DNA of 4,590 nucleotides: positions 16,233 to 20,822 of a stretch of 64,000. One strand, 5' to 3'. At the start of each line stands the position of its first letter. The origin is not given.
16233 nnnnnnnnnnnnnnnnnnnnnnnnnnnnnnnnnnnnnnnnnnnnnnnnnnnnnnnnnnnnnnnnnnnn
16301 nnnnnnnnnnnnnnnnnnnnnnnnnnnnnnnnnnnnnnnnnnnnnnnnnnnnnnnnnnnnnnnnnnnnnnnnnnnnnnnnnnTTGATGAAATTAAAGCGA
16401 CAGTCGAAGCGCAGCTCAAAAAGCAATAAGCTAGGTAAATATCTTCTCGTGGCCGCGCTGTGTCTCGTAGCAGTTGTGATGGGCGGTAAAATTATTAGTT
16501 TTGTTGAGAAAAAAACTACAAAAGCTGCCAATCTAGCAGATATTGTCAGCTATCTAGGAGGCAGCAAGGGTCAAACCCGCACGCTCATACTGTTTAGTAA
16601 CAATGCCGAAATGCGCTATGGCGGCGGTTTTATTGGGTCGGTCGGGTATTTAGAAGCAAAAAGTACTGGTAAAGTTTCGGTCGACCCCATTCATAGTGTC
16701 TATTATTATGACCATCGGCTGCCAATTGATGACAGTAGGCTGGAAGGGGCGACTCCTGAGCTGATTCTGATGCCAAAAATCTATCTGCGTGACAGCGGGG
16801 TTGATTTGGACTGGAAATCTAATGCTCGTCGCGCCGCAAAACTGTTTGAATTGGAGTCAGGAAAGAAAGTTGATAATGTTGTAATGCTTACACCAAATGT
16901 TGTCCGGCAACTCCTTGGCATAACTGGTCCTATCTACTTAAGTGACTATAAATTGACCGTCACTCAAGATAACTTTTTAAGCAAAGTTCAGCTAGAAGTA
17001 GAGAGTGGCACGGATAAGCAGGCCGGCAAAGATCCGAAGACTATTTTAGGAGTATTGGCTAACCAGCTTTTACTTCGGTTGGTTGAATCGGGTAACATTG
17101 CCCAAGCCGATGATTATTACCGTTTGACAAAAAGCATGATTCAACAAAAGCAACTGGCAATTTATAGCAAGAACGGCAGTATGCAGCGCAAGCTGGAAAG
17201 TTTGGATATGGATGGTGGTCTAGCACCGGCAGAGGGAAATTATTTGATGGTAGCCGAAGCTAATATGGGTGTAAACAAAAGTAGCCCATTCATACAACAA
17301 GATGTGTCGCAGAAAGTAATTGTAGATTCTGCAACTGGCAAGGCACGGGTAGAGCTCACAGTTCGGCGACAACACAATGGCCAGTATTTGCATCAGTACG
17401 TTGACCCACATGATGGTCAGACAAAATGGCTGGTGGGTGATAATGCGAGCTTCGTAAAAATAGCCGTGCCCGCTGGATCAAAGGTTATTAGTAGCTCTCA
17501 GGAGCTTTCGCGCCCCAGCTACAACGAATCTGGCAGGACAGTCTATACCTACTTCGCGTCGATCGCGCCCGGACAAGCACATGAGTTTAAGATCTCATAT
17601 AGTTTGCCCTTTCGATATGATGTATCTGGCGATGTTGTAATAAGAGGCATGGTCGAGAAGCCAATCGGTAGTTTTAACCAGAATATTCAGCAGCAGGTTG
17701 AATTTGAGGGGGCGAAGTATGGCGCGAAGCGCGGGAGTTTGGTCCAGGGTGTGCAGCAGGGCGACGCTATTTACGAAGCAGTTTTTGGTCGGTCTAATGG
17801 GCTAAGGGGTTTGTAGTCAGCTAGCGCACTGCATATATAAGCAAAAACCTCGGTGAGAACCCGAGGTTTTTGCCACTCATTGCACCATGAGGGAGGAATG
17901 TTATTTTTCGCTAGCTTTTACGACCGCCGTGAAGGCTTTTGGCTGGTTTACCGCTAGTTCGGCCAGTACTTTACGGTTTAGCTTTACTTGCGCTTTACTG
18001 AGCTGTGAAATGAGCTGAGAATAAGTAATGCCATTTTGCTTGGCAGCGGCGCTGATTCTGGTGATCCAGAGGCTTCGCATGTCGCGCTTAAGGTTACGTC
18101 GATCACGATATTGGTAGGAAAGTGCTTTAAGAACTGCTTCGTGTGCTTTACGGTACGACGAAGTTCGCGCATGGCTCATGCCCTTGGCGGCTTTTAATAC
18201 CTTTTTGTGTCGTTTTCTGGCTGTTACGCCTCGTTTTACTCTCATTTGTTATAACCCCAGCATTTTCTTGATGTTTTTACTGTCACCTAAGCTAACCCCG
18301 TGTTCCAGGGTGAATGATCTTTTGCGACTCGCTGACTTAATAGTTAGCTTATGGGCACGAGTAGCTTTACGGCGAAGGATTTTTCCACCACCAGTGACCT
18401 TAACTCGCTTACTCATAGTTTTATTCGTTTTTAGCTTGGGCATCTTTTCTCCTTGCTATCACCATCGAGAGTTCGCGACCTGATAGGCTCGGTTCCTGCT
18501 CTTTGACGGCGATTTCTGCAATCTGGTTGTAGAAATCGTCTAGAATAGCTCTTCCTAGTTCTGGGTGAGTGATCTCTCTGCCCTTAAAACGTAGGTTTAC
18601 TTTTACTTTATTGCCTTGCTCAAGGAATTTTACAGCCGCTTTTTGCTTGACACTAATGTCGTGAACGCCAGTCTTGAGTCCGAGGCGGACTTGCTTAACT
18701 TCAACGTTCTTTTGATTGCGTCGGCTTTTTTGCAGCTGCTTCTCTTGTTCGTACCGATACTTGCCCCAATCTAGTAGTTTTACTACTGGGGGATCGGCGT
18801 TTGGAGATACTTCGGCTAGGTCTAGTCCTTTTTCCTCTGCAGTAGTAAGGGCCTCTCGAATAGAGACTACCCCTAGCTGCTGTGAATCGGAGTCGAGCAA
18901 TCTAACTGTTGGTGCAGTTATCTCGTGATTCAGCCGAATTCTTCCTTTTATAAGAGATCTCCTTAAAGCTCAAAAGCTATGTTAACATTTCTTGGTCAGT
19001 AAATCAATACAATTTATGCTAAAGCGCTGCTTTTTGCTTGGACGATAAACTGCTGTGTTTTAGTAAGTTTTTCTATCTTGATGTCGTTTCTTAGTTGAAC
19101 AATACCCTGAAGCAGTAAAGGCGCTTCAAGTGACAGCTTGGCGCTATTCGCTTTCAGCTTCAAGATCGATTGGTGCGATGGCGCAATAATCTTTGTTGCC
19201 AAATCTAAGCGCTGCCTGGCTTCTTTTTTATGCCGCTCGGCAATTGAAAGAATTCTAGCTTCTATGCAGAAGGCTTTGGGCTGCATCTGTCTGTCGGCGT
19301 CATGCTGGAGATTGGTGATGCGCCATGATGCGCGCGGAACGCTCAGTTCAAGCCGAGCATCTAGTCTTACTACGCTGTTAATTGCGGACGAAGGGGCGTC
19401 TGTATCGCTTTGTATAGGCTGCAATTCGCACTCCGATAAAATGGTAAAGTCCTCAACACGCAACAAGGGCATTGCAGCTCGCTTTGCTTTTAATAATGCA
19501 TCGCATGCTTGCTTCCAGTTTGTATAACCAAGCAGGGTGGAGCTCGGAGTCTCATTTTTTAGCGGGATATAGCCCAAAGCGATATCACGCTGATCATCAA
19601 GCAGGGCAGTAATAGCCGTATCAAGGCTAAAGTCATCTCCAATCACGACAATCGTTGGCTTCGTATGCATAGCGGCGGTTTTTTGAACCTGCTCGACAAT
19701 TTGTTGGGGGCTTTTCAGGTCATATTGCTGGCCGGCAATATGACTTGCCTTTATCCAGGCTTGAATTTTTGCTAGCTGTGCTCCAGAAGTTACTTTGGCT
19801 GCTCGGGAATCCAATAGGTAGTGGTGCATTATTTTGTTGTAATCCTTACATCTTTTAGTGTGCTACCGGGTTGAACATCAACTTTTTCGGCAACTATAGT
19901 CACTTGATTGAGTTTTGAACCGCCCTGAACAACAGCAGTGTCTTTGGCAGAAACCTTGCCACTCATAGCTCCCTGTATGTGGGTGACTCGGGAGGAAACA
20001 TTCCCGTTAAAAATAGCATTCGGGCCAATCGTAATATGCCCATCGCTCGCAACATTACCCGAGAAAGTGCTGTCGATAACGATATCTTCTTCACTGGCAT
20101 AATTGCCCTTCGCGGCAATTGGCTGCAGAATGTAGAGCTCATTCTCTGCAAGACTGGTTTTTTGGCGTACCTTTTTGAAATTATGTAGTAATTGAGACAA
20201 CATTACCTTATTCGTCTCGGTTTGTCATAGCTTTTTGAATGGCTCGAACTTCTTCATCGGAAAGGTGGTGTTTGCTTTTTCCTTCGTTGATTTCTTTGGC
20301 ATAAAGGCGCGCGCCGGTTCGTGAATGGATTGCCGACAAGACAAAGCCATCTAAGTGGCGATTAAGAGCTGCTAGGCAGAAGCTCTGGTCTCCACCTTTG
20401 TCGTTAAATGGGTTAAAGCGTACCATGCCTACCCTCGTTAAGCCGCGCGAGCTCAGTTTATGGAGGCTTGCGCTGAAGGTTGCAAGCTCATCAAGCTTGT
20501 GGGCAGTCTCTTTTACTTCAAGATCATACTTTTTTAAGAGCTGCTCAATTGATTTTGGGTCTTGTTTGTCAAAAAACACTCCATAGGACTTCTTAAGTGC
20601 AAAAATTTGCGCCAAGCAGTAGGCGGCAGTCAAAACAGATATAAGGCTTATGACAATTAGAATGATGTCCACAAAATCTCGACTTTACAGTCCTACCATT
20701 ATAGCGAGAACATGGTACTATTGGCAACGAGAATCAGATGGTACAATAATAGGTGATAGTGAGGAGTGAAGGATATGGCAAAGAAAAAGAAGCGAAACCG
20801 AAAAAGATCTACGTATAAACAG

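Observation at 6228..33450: Mosaic paralogy between the two giant genes: conserved leader, N-terminus and C-terminal modules; diverged central propellers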

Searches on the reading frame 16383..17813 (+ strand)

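Call 50: search_protein_families(library=pfam, proteins=[window:16383-17813:+], max_evalue=0.001)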
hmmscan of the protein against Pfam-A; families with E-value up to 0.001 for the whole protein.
window:16383-17813:+ (477 aa): 1 family
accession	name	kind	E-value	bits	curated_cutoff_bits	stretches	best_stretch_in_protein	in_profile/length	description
PF13196.11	DUF4012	-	5.7e-22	79.2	28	1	63-201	2-138/144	Protein of unknown function (DUF4012)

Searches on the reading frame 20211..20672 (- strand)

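Call 51: search_protein_families(library=pfam, proteins=[window:20211-20672:-], max_evalue=0.001)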
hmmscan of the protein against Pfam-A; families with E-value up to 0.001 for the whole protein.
window:20211-20672:- (154 aa): 1 family
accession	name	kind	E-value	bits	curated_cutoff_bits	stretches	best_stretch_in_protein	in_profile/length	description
PF14584.11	DUF4446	-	1.3e-37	129.6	27.4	1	3-149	4-150/150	Protein of unknown function (DUF4446)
